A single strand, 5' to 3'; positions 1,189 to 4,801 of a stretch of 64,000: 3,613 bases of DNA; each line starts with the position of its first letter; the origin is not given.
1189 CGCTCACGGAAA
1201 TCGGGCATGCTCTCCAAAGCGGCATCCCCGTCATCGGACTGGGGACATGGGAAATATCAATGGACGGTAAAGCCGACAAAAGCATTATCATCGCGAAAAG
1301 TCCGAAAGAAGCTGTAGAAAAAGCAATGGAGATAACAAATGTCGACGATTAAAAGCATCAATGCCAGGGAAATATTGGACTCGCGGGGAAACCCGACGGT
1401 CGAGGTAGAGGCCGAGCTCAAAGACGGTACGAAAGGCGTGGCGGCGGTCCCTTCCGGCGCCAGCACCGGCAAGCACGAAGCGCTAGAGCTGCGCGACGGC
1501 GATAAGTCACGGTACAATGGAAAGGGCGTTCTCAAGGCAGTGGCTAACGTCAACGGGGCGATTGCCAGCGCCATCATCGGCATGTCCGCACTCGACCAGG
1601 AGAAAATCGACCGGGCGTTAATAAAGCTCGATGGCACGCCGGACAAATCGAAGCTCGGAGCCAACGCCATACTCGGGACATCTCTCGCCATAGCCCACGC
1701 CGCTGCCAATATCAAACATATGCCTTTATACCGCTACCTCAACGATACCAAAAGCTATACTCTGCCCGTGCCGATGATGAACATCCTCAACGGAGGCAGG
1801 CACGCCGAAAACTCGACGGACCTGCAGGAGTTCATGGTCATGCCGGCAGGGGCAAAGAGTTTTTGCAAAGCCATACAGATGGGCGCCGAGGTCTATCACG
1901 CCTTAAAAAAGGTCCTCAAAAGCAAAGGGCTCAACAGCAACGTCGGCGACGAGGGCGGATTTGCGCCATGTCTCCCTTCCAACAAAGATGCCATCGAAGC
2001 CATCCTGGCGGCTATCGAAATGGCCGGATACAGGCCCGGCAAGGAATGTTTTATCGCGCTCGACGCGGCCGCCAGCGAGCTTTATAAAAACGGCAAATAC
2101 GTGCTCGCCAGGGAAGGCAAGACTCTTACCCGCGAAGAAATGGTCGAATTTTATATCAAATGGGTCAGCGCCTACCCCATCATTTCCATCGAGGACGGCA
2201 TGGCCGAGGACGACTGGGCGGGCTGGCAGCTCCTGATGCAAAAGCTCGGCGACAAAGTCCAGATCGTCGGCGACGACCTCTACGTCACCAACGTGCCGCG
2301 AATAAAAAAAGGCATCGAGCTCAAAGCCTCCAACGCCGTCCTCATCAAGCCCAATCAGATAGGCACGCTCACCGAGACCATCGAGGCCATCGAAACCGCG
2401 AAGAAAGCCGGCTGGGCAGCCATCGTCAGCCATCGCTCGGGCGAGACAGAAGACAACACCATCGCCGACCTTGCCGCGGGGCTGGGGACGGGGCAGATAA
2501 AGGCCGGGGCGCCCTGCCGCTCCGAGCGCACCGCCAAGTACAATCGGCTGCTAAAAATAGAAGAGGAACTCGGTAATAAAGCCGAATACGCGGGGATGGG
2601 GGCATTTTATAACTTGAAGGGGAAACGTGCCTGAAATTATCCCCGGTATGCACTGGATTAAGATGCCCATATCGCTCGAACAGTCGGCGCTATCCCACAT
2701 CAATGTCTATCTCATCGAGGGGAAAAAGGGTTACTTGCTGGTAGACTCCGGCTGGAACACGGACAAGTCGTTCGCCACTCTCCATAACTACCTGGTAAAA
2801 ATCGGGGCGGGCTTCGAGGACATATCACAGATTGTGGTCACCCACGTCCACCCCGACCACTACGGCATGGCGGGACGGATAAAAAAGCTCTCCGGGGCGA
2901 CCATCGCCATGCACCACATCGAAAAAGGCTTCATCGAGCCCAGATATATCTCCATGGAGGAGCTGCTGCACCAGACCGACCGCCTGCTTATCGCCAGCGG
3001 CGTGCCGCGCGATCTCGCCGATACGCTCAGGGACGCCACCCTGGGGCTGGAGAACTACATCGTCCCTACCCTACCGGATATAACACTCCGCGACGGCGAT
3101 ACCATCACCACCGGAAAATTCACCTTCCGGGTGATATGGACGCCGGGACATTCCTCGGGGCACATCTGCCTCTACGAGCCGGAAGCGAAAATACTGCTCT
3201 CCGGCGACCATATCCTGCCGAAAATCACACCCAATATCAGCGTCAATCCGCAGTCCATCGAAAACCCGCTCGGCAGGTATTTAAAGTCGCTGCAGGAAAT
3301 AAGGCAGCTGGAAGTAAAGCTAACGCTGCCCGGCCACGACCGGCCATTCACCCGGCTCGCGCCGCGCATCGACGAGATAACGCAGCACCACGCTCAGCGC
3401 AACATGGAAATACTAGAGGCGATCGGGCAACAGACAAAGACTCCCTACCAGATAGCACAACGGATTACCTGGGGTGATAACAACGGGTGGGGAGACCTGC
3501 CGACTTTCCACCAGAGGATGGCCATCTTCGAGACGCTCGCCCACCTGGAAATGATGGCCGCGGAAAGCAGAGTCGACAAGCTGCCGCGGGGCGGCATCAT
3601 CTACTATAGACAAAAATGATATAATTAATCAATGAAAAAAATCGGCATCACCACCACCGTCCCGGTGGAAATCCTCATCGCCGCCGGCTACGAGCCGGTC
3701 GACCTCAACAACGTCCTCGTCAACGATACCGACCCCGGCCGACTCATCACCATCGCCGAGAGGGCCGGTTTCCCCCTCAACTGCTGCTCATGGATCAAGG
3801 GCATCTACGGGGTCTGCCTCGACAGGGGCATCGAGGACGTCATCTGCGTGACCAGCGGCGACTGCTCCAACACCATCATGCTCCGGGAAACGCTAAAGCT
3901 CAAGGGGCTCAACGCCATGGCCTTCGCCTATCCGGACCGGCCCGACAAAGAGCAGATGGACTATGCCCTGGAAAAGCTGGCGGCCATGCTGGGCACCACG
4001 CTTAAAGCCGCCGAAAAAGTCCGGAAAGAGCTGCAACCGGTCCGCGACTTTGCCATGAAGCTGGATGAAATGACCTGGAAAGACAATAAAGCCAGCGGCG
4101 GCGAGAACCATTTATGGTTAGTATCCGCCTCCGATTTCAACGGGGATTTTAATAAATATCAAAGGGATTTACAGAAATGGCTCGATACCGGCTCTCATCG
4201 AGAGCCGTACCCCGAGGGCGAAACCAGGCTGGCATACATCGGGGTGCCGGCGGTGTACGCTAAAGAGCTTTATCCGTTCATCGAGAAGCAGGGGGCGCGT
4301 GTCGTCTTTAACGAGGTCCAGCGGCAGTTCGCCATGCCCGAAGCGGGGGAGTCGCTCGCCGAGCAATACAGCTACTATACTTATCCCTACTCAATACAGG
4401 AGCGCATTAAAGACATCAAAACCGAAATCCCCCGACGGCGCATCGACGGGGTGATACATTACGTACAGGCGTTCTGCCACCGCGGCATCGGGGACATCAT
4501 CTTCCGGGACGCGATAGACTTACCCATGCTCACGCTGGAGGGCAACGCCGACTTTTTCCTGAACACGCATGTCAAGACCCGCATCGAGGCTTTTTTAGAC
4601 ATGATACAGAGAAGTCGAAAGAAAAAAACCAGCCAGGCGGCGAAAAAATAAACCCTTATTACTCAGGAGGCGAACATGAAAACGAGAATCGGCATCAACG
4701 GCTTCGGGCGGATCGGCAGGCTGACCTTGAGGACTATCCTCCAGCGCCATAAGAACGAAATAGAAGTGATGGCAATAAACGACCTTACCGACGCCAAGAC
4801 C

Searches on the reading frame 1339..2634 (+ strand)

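Call 6: search_protein_families(library=pfam, proteins=[window:1339-2634:+], max_evalue=0.01)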
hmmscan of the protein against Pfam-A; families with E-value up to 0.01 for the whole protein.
window:1339-2634:+ (431 aa): 4 families
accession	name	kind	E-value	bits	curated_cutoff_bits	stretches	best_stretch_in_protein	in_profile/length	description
PF00113.28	Enolase_C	-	2e-126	421.7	21.5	1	140-422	2-292/296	Enolase, C-terminal TIM barrel domain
PF03952.21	Enolase_N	-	2e-60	203.1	35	1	4-134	1-131/131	Enolase, N-terminal domain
PF07476.17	MAAL_C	-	1.6e-05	24.7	27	1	299-375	132-207/249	Methylaspartate ammonia-lyase C-terminus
PF13378.12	MR_MLE_C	-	0.0085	16.3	29.4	0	273-365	64-154/219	Enolase C-terminal domain-like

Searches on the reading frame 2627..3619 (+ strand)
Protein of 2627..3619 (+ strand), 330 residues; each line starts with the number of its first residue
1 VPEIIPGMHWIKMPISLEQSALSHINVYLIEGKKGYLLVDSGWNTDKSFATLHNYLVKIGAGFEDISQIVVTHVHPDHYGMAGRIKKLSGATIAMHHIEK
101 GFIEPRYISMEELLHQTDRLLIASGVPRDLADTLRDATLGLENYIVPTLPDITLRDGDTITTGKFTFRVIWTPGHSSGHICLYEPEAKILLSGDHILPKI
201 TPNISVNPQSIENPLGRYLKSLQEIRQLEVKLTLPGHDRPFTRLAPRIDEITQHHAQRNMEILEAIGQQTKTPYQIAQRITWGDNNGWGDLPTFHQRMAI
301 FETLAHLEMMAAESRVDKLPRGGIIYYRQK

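Call 6: search_protein_families(library=pfam, proteins=[window:2627-3619:+], max_evalue=0.01)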
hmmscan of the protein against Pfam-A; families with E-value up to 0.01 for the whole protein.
window:2627-3619:+ (330 aa): 3 families
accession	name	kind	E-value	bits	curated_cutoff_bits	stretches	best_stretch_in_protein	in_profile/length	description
PF00753.33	Lactamase_B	-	1.9e-34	119.8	22.7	1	24-237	5-196/196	Metallo-beta-lactamase superfamily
PF19583.5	ODP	-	8.1e-11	42.6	27.2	2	24-105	2-81/194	ODP family beta lactamase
PF12706.13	Lactamase_B_2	-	0.0022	18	27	1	37-82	3-48/200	Beta-lactamase superfamily domain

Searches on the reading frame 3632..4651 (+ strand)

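Call 6: search_protein_families(library=pfam, proteins=[window:3632-4651:+], max_evalue=0.01)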
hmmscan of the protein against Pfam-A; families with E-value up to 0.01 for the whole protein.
window:3632-4651:+ (339 aa): 1 family
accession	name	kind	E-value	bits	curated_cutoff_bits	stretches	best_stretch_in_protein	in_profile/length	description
PF06050.19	HGD-D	-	4e-30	106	28.4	1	8-325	2-342/342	2-hydroxyglutaryl-CoA dehydratase, D-component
